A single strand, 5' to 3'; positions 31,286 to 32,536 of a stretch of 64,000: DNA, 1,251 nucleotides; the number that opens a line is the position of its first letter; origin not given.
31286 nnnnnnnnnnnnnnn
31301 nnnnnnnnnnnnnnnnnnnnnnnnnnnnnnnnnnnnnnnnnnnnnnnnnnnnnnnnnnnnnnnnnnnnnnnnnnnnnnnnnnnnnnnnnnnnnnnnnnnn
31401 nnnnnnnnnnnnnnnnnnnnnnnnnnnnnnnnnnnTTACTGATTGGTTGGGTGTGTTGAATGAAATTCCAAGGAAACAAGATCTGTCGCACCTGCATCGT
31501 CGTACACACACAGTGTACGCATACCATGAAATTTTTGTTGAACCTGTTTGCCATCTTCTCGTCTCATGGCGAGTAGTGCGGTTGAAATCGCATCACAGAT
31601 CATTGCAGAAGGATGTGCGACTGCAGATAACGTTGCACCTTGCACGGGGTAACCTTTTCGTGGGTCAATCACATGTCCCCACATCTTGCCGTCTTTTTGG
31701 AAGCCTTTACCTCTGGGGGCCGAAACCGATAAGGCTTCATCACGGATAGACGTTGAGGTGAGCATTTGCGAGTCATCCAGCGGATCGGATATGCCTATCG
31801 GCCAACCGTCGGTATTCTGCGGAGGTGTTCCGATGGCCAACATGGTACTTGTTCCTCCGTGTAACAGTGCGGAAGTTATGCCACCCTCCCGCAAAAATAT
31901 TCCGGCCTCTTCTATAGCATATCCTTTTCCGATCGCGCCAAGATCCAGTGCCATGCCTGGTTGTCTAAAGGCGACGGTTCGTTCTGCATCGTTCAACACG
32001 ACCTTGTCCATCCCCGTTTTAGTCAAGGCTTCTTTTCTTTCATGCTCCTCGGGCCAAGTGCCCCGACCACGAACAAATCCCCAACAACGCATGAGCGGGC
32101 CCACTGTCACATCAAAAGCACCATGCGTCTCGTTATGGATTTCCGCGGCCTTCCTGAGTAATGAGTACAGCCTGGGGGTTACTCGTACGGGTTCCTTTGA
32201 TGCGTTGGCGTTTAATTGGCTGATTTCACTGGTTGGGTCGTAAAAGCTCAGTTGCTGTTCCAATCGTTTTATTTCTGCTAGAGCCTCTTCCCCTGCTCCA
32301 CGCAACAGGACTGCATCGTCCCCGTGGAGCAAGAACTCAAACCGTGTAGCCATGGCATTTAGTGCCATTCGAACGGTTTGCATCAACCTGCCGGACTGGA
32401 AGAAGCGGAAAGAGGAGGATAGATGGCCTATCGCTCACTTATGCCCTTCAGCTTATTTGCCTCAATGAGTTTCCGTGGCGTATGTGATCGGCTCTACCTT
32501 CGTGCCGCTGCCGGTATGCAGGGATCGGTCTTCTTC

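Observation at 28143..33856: Four-gene operon: two Tat-exported Gfo/Idh/MocA dehydrogenases, a signal-less ApbE, and a fused membrane/Fe-S/CCG protein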

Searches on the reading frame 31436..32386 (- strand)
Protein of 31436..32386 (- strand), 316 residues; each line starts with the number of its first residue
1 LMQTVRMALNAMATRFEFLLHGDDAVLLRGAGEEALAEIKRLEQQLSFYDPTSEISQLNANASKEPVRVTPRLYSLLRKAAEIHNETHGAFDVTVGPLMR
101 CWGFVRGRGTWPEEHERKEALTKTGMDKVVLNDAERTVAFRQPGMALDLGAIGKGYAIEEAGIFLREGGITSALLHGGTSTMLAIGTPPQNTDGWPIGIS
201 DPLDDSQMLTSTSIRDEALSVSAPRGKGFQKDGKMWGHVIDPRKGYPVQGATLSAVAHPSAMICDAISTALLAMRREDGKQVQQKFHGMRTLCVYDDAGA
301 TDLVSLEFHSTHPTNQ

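Call 3: search_protein_families(library=pfam, proteins=[window:31436-32386:-], max_evalue=0.01)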
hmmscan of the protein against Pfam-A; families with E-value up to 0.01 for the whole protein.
window:31436-32386:- (316 aa): 1 family
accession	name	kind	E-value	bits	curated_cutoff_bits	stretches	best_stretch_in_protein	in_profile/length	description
PF02424.20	ApbE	-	9.1e-66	222.5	25.6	1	13-287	2-259/266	ApbE family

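Call 4: search_protein_families(library=ncbifam, proteins=[window:31436-32386:-], max_evalue=0.01)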
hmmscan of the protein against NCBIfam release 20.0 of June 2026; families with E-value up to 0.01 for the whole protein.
window:31436-32386:- (316 aa): 1 family
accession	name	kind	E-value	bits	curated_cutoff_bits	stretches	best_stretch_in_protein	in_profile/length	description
NF007774.0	PRK10461.1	equivalog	6.4e-30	104.2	498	1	10-287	40-321/351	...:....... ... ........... ApbE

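Call 9: find_encoding_contigs(protein=window:31436-32383:-, flank=10000)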
Protein window:31436-32383:- (315 aa): 2 contigs read that carry it; 2 places shown.
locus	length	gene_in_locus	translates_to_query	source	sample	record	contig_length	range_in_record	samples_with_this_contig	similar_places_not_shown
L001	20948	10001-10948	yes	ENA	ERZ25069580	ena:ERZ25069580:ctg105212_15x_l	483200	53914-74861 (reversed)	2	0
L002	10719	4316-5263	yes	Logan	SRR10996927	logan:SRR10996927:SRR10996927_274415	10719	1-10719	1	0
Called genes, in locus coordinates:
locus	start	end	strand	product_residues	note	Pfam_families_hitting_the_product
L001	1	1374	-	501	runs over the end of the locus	PF01408:GFO_IDH_MocA, PF19051:GFO_IDH_MocA_C2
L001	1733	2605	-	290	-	-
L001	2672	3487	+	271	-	PF00795:CN_hydrolase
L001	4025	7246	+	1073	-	PF14870:PSII_BNR (faint), PF02012:BNR (faint), PF15902:Sortilin-Vps10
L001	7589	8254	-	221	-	PF04264:YceI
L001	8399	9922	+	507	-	PF01408:GFO_IDH_MocA, PF19051:GFO_IDH_MocA_C2, PF22725:GFO_IDH_MocA_C3 (weak)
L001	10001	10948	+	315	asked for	PF02424:ApbE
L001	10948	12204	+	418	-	PF01408:GFO_IDH_MocA, PF22725:GFO_IDH_MocA_C3, PF02894:GFO_IDH_MocA_C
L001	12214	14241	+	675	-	PF13183:Fer4_8, PF13187:Fer4_9 (weak), PF13237:Fer4_10, PF02754:CCG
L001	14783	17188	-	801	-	PF01590:GAF, PF13185:GAF_2, PF00512:HisKA, PF02518:HATPase_c, PF00072:Response_reg, PF00486:Trans_reg_C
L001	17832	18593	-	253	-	PF06439:3keto-disac_hyd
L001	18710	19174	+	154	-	PF01625:PMSR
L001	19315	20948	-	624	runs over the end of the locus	PF01182:Glucosamine_iso, PF02585:PIG-L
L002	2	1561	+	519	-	?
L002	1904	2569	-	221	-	PF04264:YceI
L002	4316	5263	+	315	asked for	PF02424:ApbE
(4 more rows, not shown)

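Call 18: search_solved_structures(query=window:31436-32383:-, show_alignments=2)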
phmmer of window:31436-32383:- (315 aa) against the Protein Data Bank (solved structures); distinct sequences matched with E-value up to 0.001: 13.
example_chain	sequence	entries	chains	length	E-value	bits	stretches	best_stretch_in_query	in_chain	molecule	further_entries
1vrm_A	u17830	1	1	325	5.3e-31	111.2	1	28-298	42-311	hypothetical protein TM1553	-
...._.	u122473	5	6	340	2.3e-30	109.1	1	46-293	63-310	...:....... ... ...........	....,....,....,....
4xdt_A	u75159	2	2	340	4.1e-28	101.7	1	27-297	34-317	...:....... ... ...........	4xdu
6nxi_A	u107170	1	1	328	1.4e-27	100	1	39-303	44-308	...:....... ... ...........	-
4ifu_A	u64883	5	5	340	6.9e-27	97.7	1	27-297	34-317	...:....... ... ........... | Thiamine biosynthesis lipoprotein ApbE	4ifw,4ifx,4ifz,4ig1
7mgt_A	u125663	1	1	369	3.3e-26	95.5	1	27-297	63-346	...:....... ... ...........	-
6nxj_A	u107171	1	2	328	3.4e-26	95.4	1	39-303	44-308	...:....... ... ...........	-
4xdr_A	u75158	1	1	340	8.3e-26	94.1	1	27-297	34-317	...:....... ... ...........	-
4xgw_A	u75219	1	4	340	1.5e-25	93.3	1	12-287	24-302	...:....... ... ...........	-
2o18_A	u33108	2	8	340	5.4e-25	91.5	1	12-287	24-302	Thiamine biosynthesis lipoprotein apbE | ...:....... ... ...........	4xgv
4xgx_A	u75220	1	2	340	9.1e-24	87.4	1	13-287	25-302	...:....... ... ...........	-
5mgy_H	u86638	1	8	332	4.2e-23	85.3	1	29-284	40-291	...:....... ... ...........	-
3pnd_A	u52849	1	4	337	2.6e-22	82.6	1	42-289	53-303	Thiamine biosynthesis lipoprotein ApbE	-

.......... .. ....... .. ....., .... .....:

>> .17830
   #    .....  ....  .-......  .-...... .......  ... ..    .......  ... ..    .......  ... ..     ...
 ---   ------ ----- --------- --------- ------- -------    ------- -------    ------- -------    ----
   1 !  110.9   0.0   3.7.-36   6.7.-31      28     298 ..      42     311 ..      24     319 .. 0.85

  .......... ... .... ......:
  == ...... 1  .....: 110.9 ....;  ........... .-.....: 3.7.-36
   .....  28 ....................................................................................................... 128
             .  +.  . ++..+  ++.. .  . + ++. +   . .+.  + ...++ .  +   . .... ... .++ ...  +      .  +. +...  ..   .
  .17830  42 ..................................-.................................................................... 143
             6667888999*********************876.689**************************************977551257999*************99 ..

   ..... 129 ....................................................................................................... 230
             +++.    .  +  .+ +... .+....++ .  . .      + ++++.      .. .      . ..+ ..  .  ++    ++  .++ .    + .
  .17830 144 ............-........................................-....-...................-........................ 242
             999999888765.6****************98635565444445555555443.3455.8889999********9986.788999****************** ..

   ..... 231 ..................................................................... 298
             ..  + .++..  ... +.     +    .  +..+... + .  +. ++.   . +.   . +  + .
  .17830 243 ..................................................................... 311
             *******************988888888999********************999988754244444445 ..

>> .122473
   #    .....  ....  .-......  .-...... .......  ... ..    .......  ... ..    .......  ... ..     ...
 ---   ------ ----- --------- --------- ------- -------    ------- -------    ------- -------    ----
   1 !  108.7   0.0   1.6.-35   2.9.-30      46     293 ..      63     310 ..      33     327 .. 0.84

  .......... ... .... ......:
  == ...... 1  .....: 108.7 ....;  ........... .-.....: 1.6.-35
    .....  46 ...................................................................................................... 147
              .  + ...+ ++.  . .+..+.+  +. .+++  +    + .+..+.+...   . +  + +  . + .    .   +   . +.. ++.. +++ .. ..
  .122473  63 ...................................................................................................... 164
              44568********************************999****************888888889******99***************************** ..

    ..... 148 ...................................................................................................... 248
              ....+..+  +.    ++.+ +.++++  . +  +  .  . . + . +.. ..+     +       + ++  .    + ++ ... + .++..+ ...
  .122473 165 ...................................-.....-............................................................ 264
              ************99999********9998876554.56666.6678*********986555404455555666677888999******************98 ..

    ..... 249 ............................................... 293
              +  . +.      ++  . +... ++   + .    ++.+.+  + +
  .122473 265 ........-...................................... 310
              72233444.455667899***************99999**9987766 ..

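Call 19: find_homologous_proteins(query=window:31436-32383:-)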
Query window:31436-32383:- (315 aa): 5258 proteins with E <= 0.001 among 8000 candidates; the best 120 are listed.
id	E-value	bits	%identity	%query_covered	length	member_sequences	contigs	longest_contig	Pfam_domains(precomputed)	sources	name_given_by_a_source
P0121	4.7e-207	704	99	100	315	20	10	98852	PF02424.21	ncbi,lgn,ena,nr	ncbi:MAG: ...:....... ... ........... [Rhodothermaceae bacterium]|nr:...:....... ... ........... [Rh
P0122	1.0e-189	647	91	100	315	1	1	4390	PF02424.21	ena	-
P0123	1.2e-189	647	92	100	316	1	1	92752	PF02424.21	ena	-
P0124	3.0e-189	646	90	100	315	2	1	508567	PF02424.21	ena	-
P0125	2.1e-188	643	90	100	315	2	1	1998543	PF02424.21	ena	-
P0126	3.9e-187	639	89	100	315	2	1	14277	PF02424.21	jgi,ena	-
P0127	7.4e-186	635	89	100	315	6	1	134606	PF02424.21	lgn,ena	-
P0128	1.2e-185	634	89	100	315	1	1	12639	PF02424.21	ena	-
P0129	3.1e-183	626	88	100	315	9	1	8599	PF02424.21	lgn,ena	-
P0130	8.1e-183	625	87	100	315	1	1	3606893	PF02424.21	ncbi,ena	-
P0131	2.6e-182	623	87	100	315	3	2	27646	PF02424.21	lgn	-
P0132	8.7e-182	621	88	100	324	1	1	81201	PF02424.21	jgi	jgi:thiamine biosynthesis lipoprotein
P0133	2.0e-169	581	81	100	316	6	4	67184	PF02424.21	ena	-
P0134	1.3e-136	473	68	98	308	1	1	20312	PF02424.21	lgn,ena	-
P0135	2.3e-135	469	68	97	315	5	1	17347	PF02424.21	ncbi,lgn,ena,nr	ncbi:MAG: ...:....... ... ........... [Bacteroidetes bacterium]|nr:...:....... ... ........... [Bact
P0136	3.3e-135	468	69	98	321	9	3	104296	PF02424.21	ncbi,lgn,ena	-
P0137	1.6e-134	466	91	73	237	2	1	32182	PF02424.21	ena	-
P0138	5.5e-134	464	65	99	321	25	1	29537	PF02424.21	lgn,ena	-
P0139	6.4e-134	464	66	100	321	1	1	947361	PF02424.21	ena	-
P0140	3.7e-133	462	67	99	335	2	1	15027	PF02424.21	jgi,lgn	-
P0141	9.0e-133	460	68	97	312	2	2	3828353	PF02424.21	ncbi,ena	-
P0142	4.0e-129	448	66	97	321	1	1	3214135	PF02424.21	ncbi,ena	-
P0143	4.3e-126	438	64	98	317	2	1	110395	PF02424.21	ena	-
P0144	8.1e-126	437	64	97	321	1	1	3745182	PF02424.21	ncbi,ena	-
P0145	1.5e-125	437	64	98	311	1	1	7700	PF02424.21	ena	-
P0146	3.8e-123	429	62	97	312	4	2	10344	PF02424.21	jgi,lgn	-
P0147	1.3e-122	427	61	97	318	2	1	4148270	PF02424.21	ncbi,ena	-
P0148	1.4e-122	427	63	98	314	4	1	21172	PF02424.21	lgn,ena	-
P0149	2.5e-121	423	61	99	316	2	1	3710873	PF02424.21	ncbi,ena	-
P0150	1.6e-117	410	61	98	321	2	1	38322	PF02424.21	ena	-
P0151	4.5e-117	409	59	99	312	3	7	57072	PF02424.21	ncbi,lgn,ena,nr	ncbi:MAG: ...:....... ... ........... [Bacteroidetes bacterium]|nr:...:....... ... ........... [Bact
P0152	8.0e-115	401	60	98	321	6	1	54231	PF02424.21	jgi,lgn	-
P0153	1.9e-113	397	59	97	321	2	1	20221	PF02424.21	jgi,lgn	-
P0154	3.1e-111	390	60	92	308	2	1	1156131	PF02424.21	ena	-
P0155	1.2e-108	381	56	96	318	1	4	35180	PF02424.21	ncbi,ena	-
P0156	2.6e-107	377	59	94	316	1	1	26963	PF02424.21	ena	-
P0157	5.1e-106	372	57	93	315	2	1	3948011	PF02424.21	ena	-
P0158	6.0e-104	366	57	93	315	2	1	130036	PF02424.21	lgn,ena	-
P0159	1.6e-101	358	55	99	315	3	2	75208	PF02424.21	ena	-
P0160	2.1e-100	354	54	96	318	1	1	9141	PF02424.21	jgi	-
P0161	2.5e-100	354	56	97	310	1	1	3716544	PF02424.21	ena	-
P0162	4.2e-100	353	56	94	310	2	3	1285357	PF02424.21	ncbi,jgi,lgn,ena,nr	ncbi:MAG: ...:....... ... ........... [Bacteroidota bacterium]|nr:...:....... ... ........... [Bacte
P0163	5.8e-100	353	56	94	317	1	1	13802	PF02424.21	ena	-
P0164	1.6e-98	348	54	94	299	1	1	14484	PF02424.21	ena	-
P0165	1.2e-97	345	54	93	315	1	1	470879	PF02424.21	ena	-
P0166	1.2e-96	342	56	94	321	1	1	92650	PF02424.21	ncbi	-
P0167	2.1e-96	341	57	93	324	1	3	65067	PF02424.21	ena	-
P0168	3.4e-96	340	53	99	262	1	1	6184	PF02424.21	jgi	-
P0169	5.1e-96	340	55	98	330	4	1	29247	PF02424.21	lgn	-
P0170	7.9e-96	339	57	93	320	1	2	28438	PF02424.21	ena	-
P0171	2.1e-95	338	57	94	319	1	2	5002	PF02424.21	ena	-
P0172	3.2e-95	337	54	96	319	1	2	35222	PF02424.21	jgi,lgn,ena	-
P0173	3.9e-95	337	54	94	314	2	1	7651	PF02424.21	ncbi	-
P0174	6.9e-95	336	57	94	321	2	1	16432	PF02424.21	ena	-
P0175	1.5e-94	335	54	96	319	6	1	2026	PF02424.21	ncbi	-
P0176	9.4e-94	332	58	87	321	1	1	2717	PF02424.21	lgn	-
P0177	9.7e-94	332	56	93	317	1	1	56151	PF02424.21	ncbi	-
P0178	1.5e-93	331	59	87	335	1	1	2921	PF02424.21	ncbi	-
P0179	3.0e-93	330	54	97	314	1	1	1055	PF02424.21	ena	-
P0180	3.8e-93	330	56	92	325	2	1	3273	PF02424.21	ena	-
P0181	4.0e-93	330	54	98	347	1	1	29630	PF02424.21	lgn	-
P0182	6.0e-93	329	55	93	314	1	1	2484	PF02424.21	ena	-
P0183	9.9e-93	329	53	94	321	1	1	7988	PF02424.21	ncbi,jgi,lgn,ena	jgi:thiamine biosynthesis lipoprotein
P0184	2.2e-92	328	54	93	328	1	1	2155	PF02424.21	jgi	jgi:thiamine biosynthesis lipoprotein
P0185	2.9e-92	327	55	95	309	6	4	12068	PF02424.21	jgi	jgi:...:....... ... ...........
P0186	3.9e-92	327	56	93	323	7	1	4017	PF02424.21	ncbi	-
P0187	8.8e-92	326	56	93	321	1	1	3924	PF02424.21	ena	-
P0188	1.1e-91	325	50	99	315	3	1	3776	PF02424.21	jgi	-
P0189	1.2e-91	325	52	100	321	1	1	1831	PF02424.21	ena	-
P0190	1.6e-91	325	53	92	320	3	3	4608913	PF02424.21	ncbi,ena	-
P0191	3.5e-91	324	56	86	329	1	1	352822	PF02424.21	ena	-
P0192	3.9e-91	324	54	93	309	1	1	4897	PF02424.21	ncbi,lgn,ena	-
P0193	4.2e-91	323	53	95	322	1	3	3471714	PF02424.21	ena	-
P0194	6.4e-91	323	54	93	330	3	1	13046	PF02424.21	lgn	-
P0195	6.8e-91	323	54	96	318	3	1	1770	PF02424.21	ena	-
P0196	8.7e-91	322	55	92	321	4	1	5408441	PF02424.21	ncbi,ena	-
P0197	1.0e-90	322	53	94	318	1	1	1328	PF02424.21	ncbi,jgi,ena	jgi:thiamine biosynthesis lipoprotein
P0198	1.1e-90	322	54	91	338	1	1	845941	PF02424.21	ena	-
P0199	1.4e-90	322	54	96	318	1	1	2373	PF02424.21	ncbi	-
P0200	1.4e-90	322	54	96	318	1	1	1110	PF02424.21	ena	-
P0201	2.0e-90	321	54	94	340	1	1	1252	PF02424.21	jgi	-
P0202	2.3e-90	321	56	92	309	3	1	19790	PF02424.21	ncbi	-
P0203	2.3e-90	321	52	97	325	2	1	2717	PF02424.21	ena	-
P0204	2.4e-90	321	55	92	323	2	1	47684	PF02424.21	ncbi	-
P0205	2.5e-90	321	50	96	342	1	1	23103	PF02424.21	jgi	jgi:thiamine biosynthesis lipoprotein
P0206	3.0e-90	321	54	95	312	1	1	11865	PF02424.21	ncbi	-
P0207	4.0e-90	320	51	94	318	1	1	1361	PF02424.21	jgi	-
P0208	4.5e-90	320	51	94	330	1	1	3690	PF02424.21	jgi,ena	-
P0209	5.2e-90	320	53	96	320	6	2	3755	PF02424.21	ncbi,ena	-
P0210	6.5e-90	319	53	93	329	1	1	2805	PF02424.21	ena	-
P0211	6.8e-90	319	53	94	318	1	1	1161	PF02424.21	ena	-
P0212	7.3e-90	319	52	93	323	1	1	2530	PF02424.21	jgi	jgi:thiamine biosynthesis lipoprotein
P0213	7.6e-90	319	51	95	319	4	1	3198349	PF02424.21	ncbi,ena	-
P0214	8.5e-90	319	54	93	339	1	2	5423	PF02424.21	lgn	-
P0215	8.9e-90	319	53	95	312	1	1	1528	PF02424.21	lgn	-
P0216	9.5e-90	319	52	96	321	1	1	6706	PF02424.21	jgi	jgi:thiamine biosynthesis lipoprotein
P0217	9.8e-90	319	53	97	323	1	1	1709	PF02424.21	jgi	jgi:thiamine biosynthesis lipoprotein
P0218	1.3e-89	319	54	92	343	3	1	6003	PF02424.21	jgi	-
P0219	1.3e-89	318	53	93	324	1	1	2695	PF02424.21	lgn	-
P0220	1.4e-89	318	57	86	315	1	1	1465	PF02424.21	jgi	jgi:thiamine biosynthesis lipoprotein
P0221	1.5e-89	318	52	93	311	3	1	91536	PF02424.21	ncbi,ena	-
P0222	1.6e-89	318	55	94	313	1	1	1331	PF02424.21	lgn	-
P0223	1.6e-89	318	55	92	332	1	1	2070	PF02424.21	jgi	jgi:thiamine biosynthesis lipoprotein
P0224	1.9e-89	318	53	95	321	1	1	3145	PF02424.21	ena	-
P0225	2.1e-89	318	53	96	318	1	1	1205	PF02424.21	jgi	jgi:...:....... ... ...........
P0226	2.3e-89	318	54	92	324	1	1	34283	PF02424.21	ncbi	-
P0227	2.5e-89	318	54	93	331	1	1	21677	PF02424.21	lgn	-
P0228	2.6e-89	318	53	93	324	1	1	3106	PF02424.21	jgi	jgi:thiamine biosynthesis lipoprotein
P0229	2.8e-89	317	52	98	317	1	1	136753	PF02424.21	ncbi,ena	-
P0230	2.9e-89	317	54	95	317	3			PF02424.21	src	-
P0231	3.2e-89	317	55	92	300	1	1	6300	PF02424.21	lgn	-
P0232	3.3e-89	317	54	93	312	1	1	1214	PF02424.21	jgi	jgi:thiamine biosynthesis lipoprotein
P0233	3.4e-89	317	53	93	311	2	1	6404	PF02424.21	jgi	jgi:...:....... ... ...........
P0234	3.4e-89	317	53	93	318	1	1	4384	PF02424.21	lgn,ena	-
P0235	4.1e-89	317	53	97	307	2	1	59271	PF02424.21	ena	-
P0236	4.4e-89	317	54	93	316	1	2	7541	PF02424.21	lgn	-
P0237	4.6e-89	317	54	93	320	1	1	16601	PF02424.21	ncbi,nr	ncbi:MAG: FAD:protein transferase [Pedosphaera sp.]|nr:FAD:protein transferase [Pedosphaera sp.]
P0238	4.9e-89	317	53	93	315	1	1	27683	PF02424.21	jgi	jgi:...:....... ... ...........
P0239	5.1e-89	317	53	91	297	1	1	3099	PF02424.21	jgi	-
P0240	5.8e-89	316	54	93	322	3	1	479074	PF02424.21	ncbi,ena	-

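Call 20: find_encoding_contigs(protein=P0237, flank=8000, max_places=2)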
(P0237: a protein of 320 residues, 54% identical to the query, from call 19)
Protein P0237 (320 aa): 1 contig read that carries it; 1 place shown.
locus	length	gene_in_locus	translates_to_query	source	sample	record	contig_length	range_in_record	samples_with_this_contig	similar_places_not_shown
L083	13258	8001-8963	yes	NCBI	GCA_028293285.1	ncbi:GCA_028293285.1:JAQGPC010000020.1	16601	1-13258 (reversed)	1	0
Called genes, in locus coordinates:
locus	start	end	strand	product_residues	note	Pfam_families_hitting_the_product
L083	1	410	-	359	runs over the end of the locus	PF13428:TPR_14 (faint), PF13424:TPR_12 (faint), PF13181:TPR_8 (faint), PF12895:ANAPC3 (faint), PF07719:TPR_2 (faint), PF13176:TPR_7 (faint), PF13432:TPR_16 (weak), PF00515:TPR_1 (weak), +1 more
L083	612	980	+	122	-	PF01022:HTH_5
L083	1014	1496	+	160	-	PF20001:DUF6428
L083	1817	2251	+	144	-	PF01451:LMWPc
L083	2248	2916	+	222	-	PF00230:MIP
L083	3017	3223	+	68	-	-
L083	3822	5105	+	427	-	PF12704:MacB_PCD, PF02687:FtsX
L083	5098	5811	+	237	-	PF00005:ABC_tran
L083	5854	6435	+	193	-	PF05724:TPMT, PF13489:Methyltransf_23 (weak), PF13847:Methyltransf_31, PF08241:Methyltransf_11, PF13649:Methyltransf_25, PF08242:Methyltransf_12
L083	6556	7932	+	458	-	PF01408:GFO_IDH_MocA, PF22725:GFO_IDH_MocA_C3 (faint)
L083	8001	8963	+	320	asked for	PF02424:ApbE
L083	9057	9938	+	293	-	PF08551:DUF1751 (weak), PF01694:Rhomboid, PF20216:DUF6576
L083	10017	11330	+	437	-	PF00206:Lyase_1, PF10397:ADSL_C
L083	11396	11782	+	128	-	PF01521:Fe-S_biosyn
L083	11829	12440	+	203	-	PF00226:DnaJ (weak)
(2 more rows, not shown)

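Call 21: find_encoding_contigs(protein=P0196, flank=8000, max_places=2)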
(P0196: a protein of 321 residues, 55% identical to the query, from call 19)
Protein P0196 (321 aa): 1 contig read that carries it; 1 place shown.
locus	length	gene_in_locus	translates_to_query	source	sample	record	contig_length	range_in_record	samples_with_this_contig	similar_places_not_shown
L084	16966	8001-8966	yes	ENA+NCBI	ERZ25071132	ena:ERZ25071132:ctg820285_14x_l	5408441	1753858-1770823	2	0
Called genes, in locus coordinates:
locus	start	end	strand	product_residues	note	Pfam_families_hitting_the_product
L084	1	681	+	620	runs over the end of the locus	PF01609:DDE_Tnp_1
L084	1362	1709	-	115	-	PF02281:Dimer_Tnp_Tn5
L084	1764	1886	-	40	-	-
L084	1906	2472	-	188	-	-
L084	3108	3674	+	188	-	PF01609:DDE_Tnp_1 (weak)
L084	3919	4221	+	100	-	-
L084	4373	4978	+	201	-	-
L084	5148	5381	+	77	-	-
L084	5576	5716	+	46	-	-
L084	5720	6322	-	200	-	PF04264:YceI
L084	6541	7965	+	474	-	PF01408:GFO_IDH_MocA, PF19051:GFO_IDH_MocA_C2, PF22725:GFO_IDH_MocA_C3 (weak)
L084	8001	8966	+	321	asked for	PF02424:ApbE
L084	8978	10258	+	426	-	PF01408:GFO_IDH_MocA, PF02894:GFO_IDH_MocA_C (weak), PF22725:GFO_IDH_MocA_C3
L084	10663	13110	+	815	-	PF14312:FG-GAP_2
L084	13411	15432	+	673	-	PF13534:Fer4_17 (faint), PF00037:Fer4 (faint), PF12797:Fer4_2 (faint), PF13183:Fer4_8, PF13237:Fer4_10, PF12838:Fer4_7 (weak), PF13187:Fer4_9, PF02754:CCG, +1 more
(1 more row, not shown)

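Call 22: find_encoding_contigs(protein=P0213, flank=8000, max_places=2)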
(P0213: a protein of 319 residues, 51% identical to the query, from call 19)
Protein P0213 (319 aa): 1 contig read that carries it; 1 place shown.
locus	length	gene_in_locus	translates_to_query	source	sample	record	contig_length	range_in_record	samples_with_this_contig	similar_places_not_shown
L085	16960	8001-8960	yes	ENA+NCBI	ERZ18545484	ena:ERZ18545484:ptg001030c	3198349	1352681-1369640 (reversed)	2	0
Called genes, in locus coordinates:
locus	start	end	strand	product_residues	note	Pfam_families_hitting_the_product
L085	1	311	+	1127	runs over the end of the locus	PF14870:PSII_BNR (faint), PF02012:BNR (faint), PF15899:BNR_6 (faint), PF15902:Sortilin-Vps10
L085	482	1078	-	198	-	PF04264:YceI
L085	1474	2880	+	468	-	PF01408:GFO_IDH_MocA, PF19051:GFO_IDH_MocA_C2, PF22725:GFO_IDH_MocA_C3 (weak)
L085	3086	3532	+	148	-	PF12760:Zn_ribbon_IS1595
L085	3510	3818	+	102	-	PF12762:DDE_Tnp_IS1595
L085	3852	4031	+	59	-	PF12762:DDE_Tnp_IS1595 (weak)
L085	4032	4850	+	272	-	-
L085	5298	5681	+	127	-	-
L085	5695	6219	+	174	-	-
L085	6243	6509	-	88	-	-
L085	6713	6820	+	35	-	-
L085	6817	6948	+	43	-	-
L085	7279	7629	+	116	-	-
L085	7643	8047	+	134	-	-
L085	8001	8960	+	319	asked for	PF02424:ApbE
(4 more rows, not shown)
